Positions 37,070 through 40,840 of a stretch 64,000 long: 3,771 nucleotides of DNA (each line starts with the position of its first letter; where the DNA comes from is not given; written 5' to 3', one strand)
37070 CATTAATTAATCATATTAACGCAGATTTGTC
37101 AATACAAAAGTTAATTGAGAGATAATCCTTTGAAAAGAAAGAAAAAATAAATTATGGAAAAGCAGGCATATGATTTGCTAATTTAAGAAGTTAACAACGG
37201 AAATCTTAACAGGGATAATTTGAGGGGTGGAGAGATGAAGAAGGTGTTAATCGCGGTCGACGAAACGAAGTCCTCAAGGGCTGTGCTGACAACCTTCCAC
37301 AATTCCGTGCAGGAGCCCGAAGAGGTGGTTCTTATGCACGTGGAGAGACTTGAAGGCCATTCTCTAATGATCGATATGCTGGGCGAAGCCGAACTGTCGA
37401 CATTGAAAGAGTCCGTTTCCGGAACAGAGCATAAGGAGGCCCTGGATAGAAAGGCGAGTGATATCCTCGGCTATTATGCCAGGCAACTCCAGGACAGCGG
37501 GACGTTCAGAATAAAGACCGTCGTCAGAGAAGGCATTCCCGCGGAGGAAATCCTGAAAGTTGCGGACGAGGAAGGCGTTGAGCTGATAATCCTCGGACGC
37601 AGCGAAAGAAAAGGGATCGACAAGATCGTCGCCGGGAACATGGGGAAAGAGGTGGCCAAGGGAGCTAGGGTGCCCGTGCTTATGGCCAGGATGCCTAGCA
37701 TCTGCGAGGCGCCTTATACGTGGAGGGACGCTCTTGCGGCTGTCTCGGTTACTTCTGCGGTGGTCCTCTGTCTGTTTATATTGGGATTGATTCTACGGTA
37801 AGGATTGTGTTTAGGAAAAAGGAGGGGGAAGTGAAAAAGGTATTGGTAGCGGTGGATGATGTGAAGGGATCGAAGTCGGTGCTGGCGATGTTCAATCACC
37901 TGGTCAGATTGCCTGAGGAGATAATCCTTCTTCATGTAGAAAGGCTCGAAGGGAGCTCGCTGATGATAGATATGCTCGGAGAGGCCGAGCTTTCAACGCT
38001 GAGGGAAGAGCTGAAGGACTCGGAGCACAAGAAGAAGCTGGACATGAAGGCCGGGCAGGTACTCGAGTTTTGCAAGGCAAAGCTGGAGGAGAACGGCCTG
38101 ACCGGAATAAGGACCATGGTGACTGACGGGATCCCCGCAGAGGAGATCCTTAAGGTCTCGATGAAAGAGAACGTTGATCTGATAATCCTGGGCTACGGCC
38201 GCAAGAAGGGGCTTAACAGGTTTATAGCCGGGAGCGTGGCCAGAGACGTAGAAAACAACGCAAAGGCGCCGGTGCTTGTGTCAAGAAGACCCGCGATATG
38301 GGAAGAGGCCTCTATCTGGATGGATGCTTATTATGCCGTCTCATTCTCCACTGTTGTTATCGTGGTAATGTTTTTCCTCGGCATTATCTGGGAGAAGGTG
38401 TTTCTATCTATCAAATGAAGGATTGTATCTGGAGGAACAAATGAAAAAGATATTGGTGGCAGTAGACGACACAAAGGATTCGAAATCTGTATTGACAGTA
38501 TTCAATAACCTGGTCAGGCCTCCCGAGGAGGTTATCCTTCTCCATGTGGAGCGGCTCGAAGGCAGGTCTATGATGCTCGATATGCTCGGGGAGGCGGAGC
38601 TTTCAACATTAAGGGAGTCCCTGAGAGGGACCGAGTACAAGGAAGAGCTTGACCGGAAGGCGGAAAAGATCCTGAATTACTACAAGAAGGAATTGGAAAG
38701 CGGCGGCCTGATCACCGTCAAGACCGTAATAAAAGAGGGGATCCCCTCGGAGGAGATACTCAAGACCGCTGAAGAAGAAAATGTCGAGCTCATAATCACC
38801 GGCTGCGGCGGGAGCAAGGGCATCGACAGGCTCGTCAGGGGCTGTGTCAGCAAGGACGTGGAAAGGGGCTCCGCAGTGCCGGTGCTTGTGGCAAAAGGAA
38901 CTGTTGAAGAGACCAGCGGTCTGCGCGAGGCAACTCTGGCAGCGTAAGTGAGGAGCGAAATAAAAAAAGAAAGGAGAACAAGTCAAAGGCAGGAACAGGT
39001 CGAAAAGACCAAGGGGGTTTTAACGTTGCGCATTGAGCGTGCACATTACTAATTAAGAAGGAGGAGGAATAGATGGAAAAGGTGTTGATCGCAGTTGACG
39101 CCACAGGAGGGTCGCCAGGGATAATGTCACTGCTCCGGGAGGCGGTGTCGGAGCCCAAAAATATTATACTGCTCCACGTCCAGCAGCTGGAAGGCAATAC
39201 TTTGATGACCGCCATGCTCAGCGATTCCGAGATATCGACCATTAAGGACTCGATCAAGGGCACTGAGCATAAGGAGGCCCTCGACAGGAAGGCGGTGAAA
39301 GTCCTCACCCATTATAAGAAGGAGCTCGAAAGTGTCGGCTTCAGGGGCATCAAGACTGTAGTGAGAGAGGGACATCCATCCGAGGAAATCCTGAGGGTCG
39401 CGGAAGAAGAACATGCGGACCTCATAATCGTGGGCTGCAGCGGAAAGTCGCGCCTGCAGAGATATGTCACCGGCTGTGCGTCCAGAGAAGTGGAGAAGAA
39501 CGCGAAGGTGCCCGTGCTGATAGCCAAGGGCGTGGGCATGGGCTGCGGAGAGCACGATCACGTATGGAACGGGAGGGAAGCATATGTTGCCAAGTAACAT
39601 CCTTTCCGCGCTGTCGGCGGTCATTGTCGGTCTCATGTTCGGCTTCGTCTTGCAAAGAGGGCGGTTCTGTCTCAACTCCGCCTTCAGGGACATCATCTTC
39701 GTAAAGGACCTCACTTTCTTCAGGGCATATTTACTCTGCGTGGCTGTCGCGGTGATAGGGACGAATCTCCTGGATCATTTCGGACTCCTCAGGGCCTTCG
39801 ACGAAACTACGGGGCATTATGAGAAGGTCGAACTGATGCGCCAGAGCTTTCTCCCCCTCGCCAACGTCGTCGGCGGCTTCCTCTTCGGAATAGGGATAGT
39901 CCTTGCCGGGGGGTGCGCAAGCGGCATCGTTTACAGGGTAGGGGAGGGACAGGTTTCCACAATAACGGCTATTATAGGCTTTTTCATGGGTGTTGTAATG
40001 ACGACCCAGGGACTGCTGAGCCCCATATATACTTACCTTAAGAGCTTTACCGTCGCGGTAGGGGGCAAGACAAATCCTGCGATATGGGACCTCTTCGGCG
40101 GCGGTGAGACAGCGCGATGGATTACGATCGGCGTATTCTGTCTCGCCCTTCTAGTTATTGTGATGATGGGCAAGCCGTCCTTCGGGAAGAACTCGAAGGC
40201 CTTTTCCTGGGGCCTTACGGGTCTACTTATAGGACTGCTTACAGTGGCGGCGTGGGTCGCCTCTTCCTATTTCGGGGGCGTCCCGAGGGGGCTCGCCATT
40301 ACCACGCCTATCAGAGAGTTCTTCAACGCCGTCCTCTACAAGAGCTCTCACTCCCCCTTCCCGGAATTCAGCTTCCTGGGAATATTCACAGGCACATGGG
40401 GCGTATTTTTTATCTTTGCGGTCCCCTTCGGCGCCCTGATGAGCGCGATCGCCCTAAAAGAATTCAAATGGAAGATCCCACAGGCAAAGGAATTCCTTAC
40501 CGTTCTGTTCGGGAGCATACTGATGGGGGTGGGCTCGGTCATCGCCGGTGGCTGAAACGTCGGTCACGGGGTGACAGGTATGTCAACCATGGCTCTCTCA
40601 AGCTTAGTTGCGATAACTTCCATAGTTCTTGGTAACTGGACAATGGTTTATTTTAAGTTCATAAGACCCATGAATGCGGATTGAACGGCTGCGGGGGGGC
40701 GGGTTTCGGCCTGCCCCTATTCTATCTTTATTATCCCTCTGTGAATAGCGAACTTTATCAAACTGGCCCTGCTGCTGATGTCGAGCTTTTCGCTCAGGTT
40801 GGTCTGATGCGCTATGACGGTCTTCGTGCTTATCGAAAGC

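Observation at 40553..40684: In-frame TGA at the conserved second GGC cysteine of a YeeE/YedE transporter: candidate selenocysteine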

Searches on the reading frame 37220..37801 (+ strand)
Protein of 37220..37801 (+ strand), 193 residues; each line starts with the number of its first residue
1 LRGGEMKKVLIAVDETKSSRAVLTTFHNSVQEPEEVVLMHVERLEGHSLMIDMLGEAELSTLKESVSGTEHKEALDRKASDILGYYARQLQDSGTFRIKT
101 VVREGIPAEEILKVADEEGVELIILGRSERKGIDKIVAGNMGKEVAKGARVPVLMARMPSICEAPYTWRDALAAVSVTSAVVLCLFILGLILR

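Call 20: search_protein_families(library=pfam, proteins=[window:37220-37801:+], max_evalue=0.0001)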
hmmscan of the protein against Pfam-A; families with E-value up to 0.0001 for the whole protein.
window:37220-37801:+ (193 aa): 1 family
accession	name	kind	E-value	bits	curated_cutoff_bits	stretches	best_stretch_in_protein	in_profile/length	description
PF00582.32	Usp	-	7.5e-17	62.6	24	1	6-157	1-141/141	Universal stress protein family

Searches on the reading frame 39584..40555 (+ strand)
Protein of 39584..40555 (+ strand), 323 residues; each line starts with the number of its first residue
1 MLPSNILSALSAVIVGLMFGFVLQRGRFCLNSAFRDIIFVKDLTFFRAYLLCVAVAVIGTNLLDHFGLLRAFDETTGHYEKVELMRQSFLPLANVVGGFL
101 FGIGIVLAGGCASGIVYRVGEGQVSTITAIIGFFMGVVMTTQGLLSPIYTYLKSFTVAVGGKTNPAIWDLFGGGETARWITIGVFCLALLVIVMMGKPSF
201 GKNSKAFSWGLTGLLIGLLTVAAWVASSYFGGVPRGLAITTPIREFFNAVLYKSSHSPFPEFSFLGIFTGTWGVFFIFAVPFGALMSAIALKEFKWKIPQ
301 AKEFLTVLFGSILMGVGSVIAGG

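Call 72: find_encoding_contigs(protein=window:39584-40555:+, flank=1000, max_places=5)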
Protein window:39584-40555:+ (323 aa): 4 contigs read that carry it; 1 place shown.
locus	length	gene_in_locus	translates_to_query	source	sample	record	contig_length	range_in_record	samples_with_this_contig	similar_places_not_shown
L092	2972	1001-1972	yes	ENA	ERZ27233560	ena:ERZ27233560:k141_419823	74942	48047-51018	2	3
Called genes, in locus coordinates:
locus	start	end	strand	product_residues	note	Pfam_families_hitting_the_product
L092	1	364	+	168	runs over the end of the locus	PF00582:Usp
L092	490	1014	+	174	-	PF00582:Usp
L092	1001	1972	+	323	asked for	PF04143:Sulf_transp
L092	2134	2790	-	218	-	PF00072:Response_reg, PF00196:GerE, PF04545:Sigma70_r4 (weak)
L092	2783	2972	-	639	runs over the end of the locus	PF02743:dCache_1, PF00672:HAMP, PF07730:HisKA_3, PF13581:HATPase_c_2 (faint), PF02518:HATPase_c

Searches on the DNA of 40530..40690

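Call 52: search_rna_families(source=window, start=40530, end=40690, threshold=evalue, max_evalue=10, show_alignments=3)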
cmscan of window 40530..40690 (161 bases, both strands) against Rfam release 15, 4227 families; matches with E-value up to 10: 0.
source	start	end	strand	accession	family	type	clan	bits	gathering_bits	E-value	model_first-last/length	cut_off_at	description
